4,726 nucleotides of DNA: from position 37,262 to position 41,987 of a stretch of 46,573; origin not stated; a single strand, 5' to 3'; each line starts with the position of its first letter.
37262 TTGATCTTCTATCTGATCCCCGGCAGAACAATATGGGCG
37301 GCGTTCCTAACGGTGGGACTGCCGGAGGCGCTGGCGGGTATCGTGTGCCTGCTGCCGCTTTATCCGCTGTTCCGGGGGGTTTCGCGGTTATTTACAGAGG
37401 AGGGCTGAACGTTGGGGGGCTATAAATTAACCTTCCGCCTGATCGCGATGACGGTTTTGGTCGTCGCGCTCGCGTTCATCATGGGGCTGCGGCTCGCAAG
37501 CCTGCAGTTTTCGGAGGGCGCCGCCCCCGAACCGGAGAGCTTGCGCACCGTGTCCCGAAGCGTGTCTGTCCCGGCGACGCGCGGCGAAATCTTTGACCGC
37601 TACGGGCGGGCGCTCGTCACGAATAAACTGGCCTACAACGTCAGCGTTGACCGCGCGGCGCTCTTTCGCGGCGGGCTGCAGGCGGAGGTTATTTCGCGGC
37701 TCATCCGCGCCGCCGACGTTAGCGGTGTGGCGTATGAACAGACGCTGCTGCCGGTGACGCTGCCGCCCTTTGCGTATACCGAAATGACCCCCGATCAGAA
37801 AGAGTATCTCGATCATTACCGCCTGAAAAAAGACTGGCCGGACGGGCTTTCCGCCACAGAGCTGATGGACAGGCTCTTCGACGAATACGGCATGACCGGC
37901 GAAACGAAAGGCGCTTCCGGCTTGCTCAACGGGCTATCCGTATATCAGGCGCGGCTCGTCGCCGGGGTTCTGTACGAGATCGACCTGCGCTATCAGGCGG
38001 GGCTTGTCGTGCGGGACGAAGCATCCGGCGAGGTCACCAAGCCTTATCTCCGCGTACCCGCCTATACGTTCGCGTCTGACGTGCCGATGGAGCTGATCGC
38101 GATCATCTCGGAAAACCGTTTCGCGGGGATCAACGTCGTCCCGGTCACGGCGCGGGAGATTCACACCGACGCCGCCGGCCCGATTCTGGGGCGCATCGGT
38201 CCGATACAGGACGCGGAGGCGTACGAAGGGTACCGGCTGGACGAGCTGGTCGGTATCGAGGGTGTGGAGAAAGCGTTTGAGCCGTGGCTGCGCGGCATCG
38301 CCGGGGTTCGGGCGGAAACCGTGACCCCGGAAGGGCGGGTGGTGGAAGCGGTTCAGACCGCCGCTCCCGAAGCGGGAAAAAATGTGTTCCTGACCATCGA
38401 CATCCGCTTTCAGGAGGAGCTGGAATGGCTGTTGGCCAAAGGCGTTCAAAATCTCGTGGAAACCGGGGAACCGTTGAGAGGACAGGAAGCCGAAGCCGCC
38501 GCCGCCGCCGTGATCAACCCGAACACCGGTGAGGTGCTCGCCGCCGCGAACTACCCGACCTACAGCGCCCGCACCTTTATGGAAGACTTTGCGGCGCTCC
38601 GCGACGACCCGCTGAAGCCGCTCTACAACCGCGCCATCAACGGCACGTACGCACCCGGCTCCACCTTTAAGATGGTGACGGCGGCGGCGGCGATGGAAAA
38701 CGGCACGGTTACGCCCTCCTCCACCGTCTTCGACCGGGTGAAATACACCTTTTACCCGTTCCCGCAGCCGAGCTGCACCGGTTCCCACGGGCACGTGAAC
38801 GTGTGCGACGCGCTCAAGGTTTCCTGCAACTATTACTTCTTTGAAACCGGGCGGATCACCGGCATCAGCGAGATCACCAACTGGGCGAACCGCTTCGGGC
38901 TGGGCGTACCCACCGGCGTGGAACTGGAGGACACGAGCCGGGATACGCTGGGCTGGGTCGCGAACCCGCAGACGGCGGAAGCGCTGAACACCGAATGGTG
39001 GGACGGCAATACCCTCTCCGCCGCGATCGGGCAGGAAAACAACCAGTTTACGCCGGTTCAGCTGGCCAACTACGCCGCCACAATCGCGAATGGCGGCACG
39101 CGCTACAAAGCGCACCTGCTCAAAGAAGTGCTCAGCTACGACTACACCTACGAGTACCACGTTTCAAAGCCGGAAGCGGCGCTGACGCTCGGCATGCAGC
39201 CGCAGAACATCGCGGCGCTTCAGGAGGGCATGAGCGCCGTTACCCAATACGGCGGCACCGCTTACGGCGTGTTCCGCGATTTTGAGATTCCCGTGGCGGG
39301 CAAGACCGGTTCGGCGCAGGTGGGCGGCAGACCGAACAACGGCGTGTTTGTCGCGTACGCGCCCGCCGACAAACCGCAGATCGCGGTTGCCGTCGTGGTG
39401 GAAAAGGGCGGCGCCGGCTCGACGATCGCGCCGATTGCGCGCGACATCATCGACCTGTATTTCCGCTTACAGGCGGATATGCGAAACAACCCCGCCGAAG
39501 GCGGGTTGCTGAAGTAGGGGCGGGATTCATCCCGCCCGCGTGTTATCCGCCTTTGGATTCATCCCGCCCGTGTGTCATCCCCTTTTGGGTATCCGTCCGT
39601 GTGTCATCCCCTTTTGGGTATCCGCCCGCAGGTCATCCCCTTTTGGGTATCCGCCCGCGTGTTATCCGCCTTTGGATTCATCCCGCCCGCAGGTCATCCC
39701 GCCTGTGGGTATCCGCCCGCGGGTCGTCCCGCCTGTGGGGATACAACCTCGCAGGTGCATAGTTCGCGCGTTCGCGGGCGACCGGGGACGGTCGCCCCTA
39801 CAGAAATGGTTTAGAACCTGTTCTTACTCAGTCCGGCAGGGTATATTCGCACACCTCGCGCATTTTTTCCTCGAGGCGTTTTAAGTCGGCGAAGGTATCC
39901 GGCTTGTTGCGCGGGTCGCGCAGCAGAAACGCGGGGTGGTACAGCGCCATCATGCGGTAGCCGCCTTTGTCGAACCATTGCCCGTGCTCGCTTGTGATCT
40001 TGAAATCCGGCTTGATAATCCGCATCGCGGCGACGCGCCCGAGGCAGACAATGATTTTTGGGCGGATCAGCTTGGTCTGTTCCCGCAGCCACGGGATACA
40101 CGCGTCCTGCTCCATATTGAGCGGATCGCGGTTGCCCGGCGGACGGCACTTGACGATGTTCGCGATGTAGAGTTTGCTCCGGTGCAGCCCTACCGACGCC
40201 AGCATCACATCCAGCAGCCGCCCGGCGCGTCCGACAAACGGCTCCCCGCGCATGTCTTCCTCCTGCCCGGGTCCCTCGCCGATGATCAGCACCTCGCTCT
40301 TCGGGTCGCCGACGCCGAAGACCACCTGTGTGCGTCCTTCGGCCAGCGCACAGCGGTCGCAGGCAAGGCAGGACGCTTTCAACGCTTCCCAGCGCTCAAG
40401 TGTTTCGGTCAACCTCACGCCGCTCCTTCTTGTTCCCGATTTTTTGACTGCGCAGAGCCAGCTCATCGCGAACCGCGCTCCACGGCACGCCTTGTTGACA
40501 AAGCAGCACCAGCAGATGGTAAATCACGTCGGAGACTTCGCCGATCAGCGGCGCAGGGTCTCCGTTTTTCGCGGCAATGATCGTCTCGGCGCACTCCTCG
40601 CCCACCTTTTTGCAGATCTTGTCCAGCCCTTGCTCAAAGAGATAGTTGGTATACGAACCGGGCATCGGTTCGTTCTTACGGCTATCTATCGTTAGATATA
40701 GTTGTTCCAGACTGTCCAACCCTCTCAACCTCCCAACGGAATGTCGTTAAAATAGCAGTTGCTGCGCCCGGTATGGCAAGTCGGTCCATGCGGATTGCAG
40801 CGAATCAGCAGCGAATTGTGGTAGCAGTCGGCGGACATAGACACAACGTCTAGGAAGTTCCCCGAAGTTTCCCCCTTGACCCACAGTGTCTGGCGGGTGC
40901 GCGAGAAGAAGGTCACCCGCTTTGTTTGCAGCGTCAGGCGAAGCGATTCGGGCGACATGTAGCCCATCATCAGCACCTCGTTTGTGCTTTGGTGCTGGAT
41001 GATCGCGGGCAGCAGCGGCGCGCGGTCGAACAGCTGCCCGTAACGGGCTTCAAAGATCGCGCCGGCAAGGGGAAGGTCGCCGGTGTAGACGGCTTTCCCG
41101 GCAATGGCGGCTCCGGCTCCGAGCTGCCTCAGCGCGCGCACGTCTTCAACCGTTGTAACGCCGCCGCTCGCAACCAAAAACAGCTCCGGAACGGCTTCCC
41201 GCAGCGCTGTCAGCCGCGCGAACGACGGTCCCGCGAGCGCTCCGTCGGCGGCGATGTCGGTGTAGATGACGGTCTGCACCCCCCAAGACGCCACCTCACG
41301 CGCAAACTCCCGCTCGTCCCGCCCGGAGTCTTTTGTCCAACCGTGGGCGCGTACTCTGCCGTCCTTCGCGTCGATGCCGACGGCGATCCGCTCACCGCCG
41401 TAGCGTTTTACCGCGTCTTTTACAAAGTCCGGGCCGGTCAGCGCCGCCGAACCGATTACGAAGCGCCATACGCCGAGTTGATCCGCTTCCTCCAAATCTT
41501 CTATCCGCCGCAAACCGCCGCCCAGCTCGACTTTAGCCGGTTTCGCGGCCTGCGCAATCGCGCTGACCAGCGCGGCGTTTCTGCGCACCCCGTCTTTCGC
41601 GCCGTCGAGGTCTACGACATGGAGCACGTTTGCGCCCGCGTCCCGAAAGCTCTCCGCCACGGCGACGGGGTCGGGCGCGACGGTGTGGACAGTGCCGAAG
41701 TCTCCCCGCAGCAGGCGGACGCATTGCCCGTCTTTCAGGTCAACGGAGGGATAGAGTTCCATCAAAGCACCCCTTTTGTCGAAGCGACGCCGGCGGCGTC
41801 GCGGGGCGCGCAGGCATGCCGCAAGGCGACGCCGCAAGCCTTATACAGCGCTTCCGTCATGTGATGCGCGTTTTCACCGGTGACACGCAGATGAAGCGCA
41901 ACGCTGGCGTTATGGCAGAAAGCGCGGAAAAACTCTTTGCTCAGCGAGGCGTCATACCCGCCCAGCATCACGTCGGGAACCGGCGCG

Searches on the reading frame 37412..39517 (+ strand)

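Call 39: search_protein_families(library=pfam, proteins=[window:37412-39517:+], max_evalue=0.0001)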
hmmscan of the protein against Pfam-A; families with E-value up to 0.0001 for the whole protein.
window:37412-39517:+ (701 aa): 2 families
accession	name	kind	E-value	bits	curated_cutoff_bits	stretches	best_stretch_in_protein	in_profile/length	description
PF00905.27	Transpeptidase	-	7.9e-60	203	22.1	1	364-680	2-298/299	Penicillin binding protein transpeptidase domain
PF03717.20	PBP_dimer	-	1.3e-23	84.8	24.4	1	53-313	2-178/180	Penicillin-binding Protein dimerisation domain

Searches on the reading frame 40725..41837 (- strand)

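Call 39: search_protein_families(library=pfam, proteins=[window:40725-41837:-], max_evalue=0.0001)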
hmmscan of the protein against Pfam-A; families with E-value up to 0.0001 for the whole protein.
window:40725-41837:- (370 aa): 2 families
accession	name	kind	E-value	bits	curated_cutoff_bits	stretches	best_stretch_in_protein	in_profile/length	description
PF00977.27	His_biosynth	-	3.1e-67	226.8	23.6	1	28-255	2-227/228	Histidine biosynthesis protein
PF01502.23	PRA-CH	-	5.6e-28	97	27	1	290-363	1-74/74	Phosphoribosyl-AMP cyclohydrolase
